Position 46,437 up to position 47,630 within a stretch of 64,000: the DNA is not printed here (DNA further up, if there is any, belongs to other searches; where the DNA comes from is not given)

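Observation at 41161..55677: Shared palindrome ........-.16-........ overlapping the -7 box of at least four promoters in the light island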

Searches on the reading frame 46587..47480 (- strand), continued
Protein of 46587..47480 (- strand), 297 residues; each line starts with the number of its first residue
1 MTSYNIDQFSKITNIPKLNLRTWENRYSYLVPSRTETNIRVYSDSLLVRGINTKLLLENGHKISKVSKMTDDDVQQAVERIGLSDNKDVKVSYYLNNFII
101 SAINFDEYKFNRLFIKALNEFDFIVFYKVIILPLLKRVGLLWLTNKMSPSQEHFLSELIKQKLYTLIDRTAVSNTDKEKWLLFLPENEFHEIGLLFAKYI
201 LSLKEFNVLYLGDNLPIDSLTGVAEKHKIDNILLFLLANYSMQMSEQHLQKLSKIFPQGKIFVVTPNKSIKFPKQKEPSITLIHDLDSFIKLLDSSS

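Call 44: search_protein_families(library=pfam, proteins=[L030:8374-9843:-, L003:10875-11282:-, L016:1764-2597:+, L022:9541-9864:-, L023:14557-15006:-, L013:9285-9686:-, L125:11086-11253:+, L020:15318-17249:+], max_evalue=0.01)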
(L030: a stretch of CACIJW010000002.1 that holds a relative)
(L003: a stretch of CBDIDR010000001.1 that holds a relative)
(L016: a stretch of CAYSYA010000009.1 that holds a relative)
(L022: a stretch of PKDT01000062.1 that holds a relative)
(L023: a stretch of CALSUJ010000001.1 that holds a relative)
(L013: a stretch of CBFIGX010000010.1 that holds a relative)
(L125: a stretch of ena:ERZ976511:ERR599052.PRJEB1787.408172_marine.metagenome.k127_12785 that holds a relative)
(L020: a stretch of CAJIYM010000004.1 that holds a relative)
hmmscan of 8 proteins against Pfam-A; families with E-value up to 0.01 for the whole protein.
L030:8374-9843:- (489 aa): 17 families
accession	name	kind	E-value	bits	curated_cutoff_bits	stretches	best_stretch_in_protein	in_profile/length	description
PF01593.30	Amino_oxidase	-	7.9e-27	95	19.8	1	11-484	1-443/443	Flavin containing amine oxidoreductase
PF13450.12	NAD_binding_8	-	2.2e-19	69.9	21.9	1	6-68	1-66/68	NAD(P)-binding Rossmann-like domain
PF01266.30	DAO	-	1e-12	48.7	27.9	1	4-48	2-50/353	FAD dependent oxidoreductase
PF00070.33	Pyr_redox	-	4e-09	37.3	22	1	3-36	1-34/82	Pyridine nucleotide-disulphide oxidoreductase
PF03486.20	HI0933_like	-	4.5e-09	36.6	50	1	3-37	2-36/244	HI0933-like protein Rossmann domain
PF07992.20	Pyr_redox_2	-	2.7e-07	30.8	26.1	1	2-37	143-178/291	Pyridine nucleotide-disulphide oxidoreductase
PF00890.30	FAD_binding_2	-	6.2e-06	26.1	20.4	1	6-38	4-36/414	FAD binding domain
PF01134.28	GIDA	-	7.3e-06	25.7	22.1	1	3-37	1-36/391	Glucose inhibited division protein A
PF12831.13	FAD_oxidored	-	7.8e-06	25.9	27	1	4-72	2-70/416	FAD dependent oxidoreductase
PF21799.2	MurD-like_N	-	4.1e-05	24.2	27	1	2-36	1-35/88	Mur ligase MurD-like, N-terminal domain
PF01946.23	Thi4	-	8.2e-05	22.4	26.2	1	4-39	20-56/235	Thi4 family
PF06100.17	MCRA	-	0.00021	20.7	23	0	2-53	2-59/495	MCRA family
PF03721.20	UDPG_MGDP_dh_N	-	0.00023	21.3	27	1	2-34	1-33/187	UDP-glucose/GDP-mannose dehydrogenase family, NAD binding domain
PF13738.12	Pyr_redox_3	-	0.00087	19.1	30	0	6-43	2-39/305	Pyridine nucleotide-disulphide oxidoreductase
PF01494.25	FAD_binding_3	-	0.0011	18.8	22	1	4-34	4-34/349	FAD binding domain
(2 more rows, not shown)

L003:10875-11282:- (135 aa): 0 families

L016:1764-2597:+ (277 aa): 1 family
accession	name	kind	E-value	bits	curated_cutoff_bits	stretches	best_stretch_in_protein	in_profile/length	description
PF08239.17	SH3_3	-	0.00043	20.9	27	1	26-74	3-52/54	Bacterial SH3 domain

L022:9541-9864:- (107 aa): 1 family
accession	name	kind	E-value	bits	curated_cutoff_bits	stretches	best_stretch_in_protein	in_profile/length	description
PF12779.12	WXXGXW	-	1.7e-06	28.4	18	1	70-95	1-26/26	WXXGXW repeat (2 copies)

L023:14557-15006:- (149 aa): 1 family
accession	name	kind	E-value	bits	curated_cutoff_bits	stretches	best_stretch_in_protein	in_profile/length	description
PF10504.14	DUF2452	-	1.8e-07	31.2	25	1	76-147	61-137/156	Protein of unknown function (DUF2452)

L013:9285-9686:- (133 aa): 2 families
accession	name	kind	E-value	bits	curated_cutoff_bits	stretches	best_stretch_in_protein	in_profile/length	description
PF00293.34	NUDIX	-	4.2e-13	49.9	21.1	1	7-98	9-110/134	NUDIX domain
PF02792.19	Mago_nashi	-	0.0029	18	27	1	57-106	54-103/142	Mago nashi protein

L125:11086-11253:+ (55 aa): 0 families

L020:15318-17249:+ (643 aa): 4 families
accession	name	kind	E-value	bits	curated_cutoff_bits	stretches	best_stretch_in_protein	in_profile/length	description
PF02469.27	Fasciclin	-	2.8e-91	302.5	22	3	338-459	2-123/123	Fasciclin domain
PF00127.26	Copper-bind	-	6.7e-10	39.7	21.2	1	23-116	5-99/99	Copper binding proteins, plastocyanin/azurin family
PF15098.11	TMEM89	-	0.00053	20.6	27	0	408-458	64-112/134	TMEM89 protein family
PF18498.6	DUF5618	-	0.0079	16.8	33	0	564-595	26-57/121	Domain of unknown function (DUF5618)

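Call 55: search_protein_families(library=ncbifam, proteins=[window:46587-47480:-, L127:11291-11458:+], max_evalue=0.01)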
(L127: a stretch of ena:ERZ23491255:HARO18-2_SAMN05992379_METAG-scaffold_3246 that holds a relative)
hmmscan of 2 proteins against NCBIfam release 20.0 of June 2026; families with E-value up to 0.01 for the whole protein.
window:46587-47480:- (297 aa): 3 families
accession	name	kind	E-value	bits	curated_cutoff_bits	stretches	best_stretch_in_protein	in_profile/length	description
NF052513.1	TransRegCarH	equivalog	1.4e-19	70.4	400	1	3-242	6-229/274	HTH-type transcriptional repressor CarH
NF011617.0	PRK15043.1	equivalog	5.9e-08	32.3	417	1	1-92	1-90/243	HTH-type transcriptional regulator MlrA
TIGR02370.1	pyl_corrinoid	subfamily_domain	0.009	15.4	215.3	0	175-252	82-159/197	methyltransferase cognate corrinoid protein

L127:11291-11458:+ (55 aa): 0 families

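Call 59: list_cluster_members(proteins=[P0003, P0023, P0064])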
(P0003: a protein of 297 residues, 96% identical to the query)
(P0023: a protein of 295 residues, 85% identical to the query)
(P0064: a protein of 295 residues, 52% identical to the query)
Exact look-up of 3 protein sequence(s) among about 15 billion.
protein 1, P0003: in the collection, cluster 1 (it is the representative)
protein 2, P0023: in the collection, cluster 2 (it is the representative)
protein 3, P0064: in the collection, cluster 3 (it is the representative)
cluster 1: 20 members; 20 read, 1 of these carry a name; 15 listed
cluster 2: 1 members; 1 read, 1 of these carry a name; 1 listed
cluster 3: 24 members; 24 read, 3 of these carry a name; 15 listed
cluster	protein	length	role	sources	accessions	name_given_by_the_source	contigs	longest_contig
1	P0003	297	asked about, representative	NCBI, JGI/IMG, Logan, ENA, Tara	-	strand:- start:8255 stop:9148 length:894 start_codon:yes stop_codon:yes gene_type:complete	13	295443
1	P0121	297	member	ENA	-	-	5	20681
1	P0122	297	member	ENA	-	-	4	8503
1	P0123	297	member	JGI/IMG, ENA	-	-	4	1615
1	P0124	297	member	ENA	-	-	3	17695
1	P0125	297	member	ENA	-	-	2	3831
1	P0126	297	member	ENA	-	-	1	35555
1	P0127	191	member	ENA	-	-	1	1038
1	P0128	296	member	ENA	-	-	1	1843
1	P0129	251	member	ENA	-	-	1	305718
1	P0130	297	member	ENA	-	-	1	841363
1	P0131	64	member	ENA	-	-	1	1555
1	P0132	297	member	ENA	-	-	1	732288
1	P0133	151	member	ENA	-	-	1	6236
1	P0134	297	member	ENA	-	-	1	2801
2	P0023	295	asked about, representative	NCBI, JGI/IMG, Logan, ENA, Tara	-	strand:- start:14706 stop:15593 length:888 start_codon:yes stop_codon:yes ...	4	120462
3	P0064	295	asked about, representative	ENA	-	-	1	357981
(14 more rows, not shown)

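Call 62: predict_structure(alignment_id=A1)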
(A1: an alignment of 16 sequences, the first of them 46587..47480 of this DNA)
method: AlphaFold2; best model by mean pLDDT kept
length: 297 residues; sequences in the alignment: 16
mean_pLDDT: 89.4   pTM: 0.85
mean pLDDT of the five models: 89.4, 89.1, 87.9, 87.6, 86.0
residues with pLDDT >= 90: 188; 70-90: 93; 50-70: 15; < 50: 1
segments of 3 or more residues with pLDDT < 50: none
pLDDT, mean of each block of 10 residues (from residue 1): 88 92 93 91 95 96 96 96 92 96 96 96 92 86 74 93 91 81 87 92 91 90 91 84 86 91 86 72 88 74
secondary structure, 60 per line:
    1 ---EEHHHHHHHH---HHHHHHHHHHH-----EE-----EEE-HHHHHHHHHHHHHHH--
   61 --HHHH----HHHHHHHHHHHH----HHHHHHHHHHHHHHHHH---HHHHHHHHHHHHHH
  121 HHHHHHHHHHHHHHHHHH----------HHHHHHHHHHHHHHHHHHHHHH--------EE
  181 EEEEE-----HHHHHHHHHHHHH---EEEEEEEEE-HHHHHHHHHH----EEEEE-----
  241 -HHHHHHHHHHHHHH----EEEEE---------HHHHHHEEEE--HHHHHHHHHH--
elements in order: H6-13 H17-27 E40-42 H44-58 H63-66 H71-82 H87-103 H107-138 H149-170 E179-185 H191-203 E207-215 H217-226 E231-235 H242-255 E260-264 H274-279 E280-283 H286-295

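Call 64: fold_search(model_id=the predicted structure, library=pdb)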
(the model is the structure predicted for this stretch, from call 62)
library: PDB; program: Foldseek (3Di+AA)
matches with E <= 10: 1376; with E <= 0.001: 81
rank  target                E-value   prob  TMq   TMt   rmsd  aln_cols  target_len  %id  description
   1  5c8d_E                4.3e-15  1.00  0.55  0.58   8.8       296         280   22  Crystal structure of full-length Thermus thermophilus CarH bound to adenosylcobalamin (dark state) (released 2015-09-30)
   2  5c8d_D                6.9e-15  1.00  0.55  0.59  15.2       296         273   22  Crystal structure of full-length Thermus thermophilus CarH bound to adenosylcobalamin (dark state) (released 2015-09-30)
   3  5c8e_A                8.5e-15  1.00  0.57  0.61  11.6       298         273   22  Crystal structure of Thermus thermophilus CarH bound to adenosylcobalamin and a 26-bp DNA segment (released 2015-09-30)
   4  5c8e_G                9.9e-15  1.00  0.57  0.60  11.1       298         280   22  Crystal structure of Thermus thermophilus CarH bound to adenosylcobalamin and a 26-bp DNA segment (released 2015-09-30)
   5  5c8e_C                1.2e-14  1.00  0.57  0.60  11.1       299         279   22  Crystal structure of Thermus thermophilus CarH bound to adenosylcobalamin and a 26-bp DNA segment (released 2015-09-30)
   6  5c8e_E                2.7e-14  1.00  0.56  0.60  11.6       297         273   22  Crystal structure of Thermus thermophilus CarH bound to adenosylcobalamin and a 26-bp DNA segment (released 2015-09-30)
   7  5c8e_B                3.5e-14  1.00  0.55  0.58  13.9       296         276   21  Crystal structure of Thermus thermophilus CarH bound to adenosylcobalamin and a 26-bp DNA segment (released 2015-09-30)
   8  5c8d_F                3.9e-14  1.00  0.56  0.61  14.2       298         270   21  Crystal structure of full-length Thermus thermophilus CarH bound to adenosylcobalamin (dark state) (released 2015-09-30)
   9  5c8f                  1.3e-13  1.00  0.49  0.53  11.4       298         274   21  Crystal structure of light-exposed full-length Thermus thermophilus CarH bound to cobalamin (released 2015-09-30)
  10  5c8d_G                4.3e-13  1.00  0.56  0.63   9.8       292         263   20  Crystal structure of full-length Thermus thermophilus CarH bound to adenosylcobalamin (dark state) (released 2015-09-30)
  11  5c8e_F                6.5e-13  1.00  0.55  0.60  13.3       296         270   21  Crystal structure of Thermus thermophilus CarH bound to adenosylcobalamin and a 26-bp DNA segment (released 2015-09-30)
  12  5c8d_H                7.2e-13  1.00  0.55  0.59  15.1       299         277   21  Crystal structure of full-length Thermus thermophilus CarH bound to adenosylcobalamin (dark state) (released 2015-09-30)
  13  9s0h_B                8.0e-11  1.00  0.54  0.78   3.8       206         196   21  Dark-state of CBD of TtCarH mutant - H132A (SSX, DLS) (released 2026-01-28)
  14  5c8d_A                1.2e-10  1.00  0.56  0.74   5.8       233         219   20  Crystal structure of full-length Thermus thermophilus CarH bound to adenosylcobalamin (dark state) (released 2015-09-30)
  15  5c8d_C                1.8e-10  1.00  0.55  0.72   6.2       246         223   20  Crystal structure of full-length Thermus thermophilus CarH bound to adenosylcobalamin (dark state) (released 2015-09-30)
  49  5c8d_B                5.5e-09  1.00  0.55  0.72   4.8       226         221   20  Crystal structure of full-length Thermus thermophilus CarH bound to adenosylcobalamin (dark state) (released 2015-09-30)
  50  5c8e_D                5.8e-09  1.00  0.54  0.75   3.8       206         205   21  Crystal structure of Thermus thermophilus CarH bound to adenosylcobalamin and a 26-bp DNA segment (released 2015-09-30)
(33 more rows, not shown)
